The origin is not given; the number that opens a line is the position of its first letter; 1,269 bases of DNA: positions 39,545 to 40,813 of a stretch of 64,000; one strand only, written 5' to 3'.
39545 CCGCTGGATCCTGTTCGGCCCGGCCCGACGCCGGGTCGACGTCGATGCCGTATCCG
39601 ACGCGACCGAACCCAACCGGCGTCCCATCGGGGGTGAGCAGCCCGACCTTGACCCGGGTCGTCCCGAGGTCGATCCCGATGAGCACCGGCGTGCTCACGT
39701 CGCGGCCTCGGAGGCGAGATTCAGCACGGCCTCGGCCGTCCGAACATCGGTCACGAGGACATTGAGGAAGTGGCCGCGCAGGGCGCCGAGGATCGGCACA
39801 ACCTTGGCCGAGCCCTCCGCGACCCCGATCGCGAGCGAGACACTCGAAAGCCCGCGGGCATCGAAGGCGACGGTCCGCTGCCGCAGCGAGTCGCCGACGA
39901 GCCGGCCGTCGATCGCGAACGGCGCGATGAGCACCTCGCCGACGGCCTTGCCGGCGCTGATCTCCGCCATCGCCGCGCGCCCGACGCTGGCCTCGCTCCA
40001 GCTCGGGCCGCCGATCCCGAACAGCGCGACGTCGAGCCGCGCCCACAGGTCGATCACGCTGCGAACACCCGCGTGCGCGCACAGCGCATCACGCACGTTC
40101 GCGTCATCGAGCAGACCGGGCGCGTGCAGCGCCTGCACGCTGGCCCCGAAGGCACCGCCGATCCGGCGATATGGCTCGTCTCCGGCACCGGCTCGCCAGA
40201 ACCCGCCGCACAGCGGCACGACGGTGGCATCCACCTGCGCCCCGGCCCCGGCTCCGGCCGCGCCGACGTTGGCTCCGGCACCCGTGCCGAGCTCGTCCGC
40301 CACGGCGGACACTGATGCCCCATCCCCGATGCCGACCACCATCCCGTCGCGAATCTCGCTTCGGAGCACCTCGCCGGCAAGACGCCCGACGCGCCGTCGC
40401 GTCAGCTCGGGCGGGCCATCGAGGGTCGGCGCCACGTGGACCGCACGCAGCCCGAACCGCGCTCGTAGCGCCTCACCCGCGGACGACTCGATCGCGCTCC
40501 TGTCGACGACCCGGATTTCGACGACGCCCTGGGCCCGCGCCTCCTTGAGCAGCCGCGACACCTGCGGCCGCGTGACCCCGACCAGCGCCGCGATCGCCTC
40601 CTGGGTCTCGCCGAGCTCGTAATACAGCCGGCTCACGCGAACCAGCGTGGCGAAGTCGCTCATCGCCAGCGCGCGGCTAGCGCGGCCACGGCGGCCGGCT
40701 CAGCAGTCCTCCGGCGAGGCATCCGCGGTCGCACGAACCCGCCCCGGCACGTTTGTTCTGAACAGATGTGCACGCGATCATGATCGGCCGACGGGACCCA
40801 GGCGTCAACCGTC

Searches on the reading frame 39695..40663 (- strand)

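Call 14: search_protein_families(library=pfam, proteins=[window:39695-40663:-], max_evalue=0.01)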
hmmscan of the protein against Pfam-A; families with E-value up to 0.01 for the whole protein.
window:39695-40663:- (322 aa): 7 families
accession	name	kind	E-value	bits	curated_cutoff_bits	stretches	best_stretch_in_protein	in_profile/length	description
PF04198.19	Sugar-bind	-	7.2e-47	160.2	27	1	61-315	8-257/257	Putative sugar-binding domain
PF13545.12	HTH_Crp_2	-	1.3e-07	31.9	27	1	16-57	20-66/70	Crp-like helix-turn-helix domain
PF13384.12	HTH_23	-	1.4e-06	28.3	24.6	1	9-46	9-45/50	Homeodomain-like domain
PF13518.12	HTH_28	-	3.9e-05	24.1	25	1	18-47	12-41/52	Helix-turn-helix domain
PF12802.13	MarR_2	-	0.00031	21.3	27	1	20-51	22-53/61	MarR family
PF04545.22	Sigma70_r4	-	0.0025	17.7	24.1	1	12-44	14-46/50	Sigma-70, region 4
PF00325.26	Crp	-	0.0032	17.6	21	0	21-47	5-31/32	Bacterial regulatory proteins, crp family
